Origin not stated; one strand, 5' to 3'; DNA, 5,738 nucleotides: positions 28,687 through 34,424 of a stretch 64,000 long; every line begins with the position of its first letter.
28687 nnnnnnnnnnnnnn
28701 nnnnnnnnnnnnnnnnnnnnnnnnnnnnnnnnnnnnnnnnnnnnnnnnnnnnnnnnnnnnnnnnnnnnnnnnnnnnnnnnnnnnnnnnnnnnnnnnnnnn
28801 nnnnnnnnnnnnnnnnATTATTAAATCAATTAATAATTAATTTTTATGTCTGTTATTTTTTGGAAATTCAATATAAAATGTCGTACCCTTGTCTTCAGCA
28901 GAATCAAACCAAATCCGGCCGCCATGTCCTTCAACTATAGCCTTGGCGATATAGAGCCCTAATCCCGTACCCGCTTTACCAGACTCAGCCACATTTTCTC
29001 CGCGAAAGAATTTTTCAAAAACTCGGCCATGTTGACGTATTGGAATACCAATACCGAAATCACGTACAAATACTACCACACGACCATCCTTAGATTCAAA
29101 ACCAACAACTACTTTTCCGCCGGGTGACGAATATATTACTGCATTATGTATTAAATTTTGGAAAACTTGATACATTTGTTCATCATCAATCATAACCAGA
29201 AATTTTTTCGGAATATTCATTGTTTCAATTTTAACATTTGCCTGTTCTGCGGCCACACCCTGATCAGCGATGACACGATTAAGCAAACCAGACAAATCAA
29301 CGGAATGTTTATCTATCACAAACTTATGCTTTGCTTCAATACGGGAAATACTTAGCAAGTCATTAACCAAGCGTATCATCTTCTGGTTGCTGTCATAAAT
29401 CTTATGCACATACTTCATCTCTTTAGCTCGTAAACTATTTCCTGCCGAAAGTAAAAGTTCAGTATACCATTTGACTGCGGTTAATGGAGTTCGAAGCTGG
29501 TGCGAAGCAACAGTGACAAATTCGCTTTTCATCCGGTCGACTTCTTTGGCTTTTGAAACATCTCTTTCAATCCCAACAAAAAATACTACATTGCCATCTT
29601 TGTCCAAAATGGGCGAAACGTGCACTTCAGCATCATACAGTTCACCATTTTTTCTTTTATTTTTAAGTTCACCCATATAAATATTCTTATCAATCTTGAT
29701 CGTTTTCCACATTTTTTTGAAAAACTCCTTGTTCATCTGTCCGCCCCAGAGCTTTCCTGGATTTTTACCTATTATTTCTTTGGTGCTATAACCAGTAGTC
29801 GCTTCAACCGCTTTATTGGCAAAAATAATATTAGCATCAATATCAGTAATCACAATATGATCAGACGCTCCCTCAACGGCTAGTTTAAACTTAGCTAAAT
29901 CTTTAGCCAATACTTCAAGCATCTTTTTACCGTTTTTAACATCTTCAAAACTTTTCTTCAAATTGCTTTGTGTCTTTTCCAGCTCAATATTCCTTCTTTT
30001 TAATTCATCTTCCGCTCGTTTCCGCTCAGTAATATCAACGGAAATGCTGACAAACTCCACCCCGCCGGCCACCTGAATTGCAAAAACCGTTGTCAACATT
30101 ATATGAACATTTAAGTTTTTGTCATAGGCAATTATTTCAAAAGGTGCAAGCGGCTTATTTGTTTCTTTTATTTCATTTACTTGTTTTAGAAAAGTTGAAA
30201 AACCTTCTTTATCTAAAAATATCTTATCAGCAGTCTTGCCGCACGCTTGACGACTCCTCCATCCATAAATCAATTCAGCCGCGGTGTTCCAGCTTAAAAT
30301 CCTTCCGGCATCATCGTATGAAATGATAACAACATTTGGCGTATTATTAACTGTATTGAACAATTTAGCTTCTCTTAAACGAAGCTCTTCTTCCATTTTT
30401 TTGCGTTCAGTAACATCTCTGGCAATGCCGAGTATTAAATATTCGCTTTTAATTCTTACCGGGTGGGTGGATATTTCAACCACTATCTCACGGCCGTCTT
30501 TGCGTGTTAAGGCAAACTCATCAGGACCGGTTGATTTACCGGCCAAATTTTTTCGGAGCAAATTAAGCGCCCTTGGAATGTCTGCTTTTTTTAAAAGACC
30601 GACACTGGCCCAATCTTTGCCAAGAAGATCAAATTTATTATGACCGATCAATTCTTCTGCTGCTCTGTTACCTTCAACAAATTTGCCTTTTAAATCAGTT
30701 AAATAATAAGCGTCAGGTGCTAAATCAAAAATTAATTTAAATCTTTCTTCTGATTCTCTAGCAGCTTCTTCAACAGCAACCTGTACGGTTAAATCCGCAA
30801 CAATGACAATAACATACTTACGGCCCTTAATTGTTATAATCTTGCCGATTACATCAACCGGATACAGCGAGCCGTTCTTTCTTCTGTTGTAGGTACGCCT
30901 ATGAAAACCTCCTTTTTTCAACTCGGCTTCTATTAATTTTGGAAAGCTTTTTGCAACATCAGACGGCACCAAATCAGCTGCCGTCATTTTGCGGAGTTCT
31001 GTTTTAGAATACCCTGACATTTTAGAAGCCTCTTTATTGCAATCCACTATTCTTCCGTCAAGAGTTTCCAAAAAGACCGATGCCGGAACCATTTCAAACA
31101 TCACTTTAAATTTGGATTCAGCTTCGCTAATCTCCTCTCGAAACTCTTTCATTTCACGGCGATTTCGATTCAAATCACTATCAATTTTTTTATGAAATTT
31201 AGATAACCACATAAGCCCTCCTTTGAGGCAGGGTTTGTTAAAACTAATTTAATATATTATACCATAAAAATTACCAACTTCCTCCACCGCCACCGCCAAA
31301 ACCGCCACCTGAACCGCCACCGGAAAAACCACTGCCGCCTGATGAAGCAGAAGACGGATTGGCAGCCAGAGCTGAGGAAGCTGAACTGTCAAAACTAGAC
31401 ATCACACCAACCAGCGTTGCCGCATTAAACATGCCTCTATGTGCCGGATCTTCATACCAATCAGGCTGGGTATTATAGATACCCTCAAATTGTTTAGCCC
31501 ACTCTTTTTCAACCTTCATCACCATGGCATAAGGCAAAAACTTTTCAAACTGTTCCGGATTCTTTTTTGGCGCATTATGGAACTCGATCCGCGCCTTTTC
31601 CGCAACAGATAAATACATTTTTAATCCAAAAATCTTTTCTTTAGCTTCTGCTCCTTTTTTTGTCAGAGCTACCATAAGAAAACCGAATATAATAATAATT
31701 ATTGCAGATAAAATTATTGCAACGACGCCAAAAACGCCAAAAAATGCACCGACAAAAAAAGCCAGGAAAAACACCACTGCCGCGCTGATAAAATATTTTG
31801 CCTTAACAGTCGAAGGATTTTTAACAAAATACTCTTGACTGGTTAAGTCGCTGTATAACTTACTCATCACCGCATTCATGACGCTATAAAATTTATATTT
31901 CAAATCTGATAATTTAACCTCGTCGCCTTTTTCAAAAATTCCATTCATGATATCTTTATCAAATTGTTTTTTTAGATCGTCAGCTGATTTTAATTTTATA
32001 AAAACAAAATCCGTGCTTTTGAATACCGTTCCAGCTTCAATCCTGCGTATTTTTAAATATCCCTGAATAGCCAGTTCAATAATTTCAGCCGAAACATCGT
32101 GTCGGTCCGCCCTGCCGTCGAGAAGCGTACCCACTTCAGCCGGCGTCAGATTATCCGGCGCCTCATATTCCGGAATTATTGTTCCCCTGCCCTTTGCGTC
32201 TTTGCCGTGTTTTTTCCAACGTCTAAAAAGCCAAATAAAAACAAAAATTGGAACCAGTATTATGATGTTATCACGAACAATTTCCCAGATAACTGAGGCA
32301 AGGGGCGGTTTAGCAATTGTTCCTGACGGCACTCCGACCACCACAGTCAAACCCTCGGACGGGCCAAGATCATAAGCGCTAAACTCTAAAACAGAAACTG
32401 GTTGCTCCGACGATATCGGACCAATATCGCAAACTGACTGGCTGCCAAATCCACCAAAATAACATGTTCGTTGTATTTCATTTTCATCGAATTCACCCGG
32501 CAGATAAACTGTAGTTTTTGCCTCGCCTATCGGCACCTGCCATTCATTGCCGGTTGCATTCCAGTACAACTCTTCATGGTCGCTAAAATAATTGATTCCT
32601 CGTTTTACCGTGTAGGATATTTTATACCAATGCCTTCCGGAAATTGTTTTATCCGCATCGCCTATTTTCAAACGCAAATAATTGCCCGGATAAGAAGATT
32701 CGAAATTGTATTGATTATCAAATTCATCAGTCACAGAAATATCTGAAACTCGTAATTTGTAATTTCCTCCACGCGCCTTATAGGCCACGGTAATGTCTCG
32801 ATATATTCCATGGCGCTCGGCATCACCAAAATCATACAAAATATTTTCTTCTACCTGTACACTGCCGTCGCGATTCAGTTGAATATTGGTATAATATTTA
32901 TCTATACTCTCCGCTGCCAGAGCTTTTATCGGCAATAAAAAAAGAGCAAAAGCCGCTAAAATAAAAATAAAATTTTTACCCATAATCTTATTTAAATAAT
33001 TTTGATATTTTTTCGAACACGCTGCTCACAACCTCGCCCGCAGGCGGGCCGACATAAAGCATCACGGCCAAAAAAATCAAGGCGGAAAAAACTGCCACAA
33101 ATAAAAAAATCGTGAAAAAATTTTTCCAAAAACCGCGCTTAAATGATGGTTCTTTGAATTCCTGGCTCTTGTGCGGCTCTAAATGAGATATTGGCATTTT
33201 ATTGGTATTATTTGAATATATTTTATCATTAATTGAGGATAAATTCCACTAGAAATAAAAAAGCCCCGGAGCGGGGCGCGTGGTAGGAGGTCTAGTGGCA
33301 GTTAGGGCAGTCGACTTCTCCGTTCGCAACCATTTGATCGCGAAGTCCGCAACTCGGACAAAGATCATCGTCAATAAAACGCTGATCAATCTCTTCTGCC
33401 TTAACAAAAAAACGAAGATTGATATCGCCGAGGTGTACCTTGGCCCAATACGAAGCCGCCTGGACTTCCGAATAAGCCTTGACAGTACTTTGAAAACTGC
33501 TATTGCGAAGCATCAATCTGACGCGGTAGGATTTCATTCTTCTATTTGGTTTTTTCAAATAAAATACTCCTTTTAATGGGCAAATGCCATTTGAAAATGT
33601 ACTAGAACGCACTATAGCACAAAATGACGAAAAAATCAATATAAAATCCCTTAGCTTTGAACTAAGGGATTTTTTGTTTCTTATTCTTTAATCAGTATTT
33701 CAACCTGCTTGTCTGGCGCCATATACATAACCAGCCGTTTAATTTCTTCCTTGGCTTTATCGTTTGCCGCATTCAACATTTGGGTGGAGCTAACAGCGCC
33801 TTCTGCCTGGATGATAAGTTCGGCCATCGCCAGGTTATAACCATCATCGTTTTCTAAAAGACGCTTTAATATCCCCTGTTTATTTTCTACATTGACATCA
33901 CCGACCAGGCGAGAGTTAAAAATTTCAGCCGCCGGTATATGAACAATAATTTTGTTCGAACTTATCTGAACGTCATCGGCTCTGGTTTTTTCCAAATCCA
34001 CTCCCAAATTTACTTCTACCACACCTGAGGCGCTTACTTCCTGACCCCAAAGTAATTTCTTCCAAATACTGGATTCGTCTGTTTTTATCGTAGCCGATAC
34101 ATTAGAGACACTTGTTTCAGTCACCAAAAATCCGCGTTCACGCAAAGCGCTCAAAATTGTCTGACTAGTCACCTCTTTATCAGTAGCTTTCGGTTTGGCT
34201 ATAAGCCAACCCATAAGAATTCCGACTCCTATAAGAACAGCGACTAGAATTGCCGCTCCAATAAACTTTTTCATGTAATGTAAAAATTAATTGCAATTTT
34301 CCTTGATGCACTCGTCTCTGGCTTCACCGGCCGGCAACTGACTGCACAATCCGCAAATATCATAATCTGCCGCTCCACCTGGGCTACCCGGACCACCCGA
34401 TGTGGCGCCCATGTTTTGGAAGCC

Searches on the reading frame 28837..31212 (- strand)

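Call 33: search_protein_families(library=pfam, proteins=[window:28837-31212:-], max_evalue=0.001)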
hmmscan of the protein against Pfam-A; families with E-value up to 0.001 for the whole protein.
window:28837-31212:- (791 aa): 8 families
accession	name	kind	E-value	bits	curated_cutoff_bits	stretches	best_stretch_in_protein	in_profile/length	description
PF13426.13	PAS_9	-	3.7e-55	185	27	4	451-553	2-102/103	PAS domain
PF00989.32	PAS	-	1.1e-37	128.9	22.6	3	442-552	3-113/113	PAS fold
PF08448.16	PAS_4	-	2.1e-36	124.9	23.1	4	162-271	1-109/110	PAS fold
PF02518.31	HATPase_c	-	1.9e-27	96.4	26.4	1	676-786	2-110/111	Histidine kinase-, DNA gyrase B-, and HSP90-like ATPase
PF13188.13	PAS_8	-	8.3e-27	92.6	21.8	3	156-202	1-44/65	PAS domain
PF08447.18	PAS_3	-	3.8e-24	85.2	25.6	2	462-548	1-88/89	PAS fold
PF00512.31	HisKA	-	1.3e-16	60.9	26.9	1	561-627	1-65/66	His Kinase A (phospho-acceptor) domain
PF24820.1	Diguanyl_cycl_sensor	-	1.7e-05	25.1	28.1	0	168-254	8-98/109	Diguanylate cyclase-like sensor domain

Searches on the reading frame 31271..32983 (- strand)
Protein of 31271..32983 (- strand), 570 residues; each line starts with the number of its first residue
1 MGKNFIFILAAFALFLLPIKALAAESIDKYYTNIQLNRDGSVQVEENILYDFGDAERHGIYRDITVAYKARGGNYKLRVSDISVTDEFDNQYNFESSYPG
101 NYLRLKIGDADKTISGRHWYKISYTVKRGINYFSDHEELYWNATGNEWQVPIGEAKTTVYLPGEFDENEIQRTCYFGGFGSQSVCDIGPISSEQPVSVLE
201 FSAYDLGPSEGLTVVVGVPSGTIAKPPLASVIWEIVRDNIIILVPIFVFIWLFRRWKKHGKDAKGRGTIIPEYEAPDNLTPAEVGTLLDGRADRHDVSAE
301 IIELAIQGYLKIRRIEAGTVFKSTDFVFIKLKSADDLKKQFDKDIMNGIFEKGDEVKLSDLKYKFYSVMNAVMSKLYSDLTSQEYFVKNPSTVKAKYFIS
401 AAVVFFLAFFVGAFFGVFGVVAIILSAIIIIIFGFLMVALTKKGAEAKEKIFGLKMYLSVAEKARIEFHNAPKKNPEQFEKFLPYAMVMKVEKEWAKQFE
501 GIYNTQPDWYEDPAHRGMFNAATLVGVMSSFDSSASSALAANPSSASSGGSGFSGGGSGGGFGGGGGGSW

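Call 33: search_protein_families(library=pfam, proteins=[window:31271-32983:-], max_evalue=0.001)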
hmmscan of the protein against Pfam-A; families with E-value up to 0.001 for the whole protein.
window:31271-32983:- (570 aa): 2 families
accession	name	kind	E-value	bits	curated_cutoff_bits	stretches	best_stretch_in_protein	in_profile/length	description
PF20990.2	DUF2207_C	-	1.4e-39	136.8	33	1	271-499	2-247/247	Predicted membrane protein (DUF2207) C-terminal domain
PF09972.14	DUF2207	-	2.4e-33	116.2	24.4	1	26-216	1-170/172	Predicted membrane protein (DUF2207) N-terminal domain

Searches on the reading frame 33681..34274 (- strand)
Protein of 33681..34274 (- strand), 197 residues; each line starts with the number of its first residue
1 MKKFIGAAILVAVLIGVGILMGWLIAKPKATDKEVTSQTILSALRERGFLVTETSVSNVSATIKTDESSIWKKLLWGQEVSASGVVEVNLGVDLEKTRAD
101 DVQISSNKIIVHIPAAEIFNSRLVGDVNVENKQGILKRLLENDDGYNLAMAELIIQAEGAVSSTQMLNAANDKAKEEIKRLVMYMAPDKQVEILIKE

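Call 72: search_protein_families(library=pfam, proteins=[window:33681-34274:-], max_evalue=0.001)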
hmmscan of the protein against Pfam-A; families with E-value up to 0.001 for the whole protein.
window:33681-34274:- (197 aa): 1 family
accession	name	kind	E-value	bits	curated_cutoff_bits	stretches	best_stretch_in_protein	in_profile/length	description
PF14014.11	DUF4230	-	3.7e-13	50.3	27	1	55-190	12-145/148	Protein of unknown function (DUF4230)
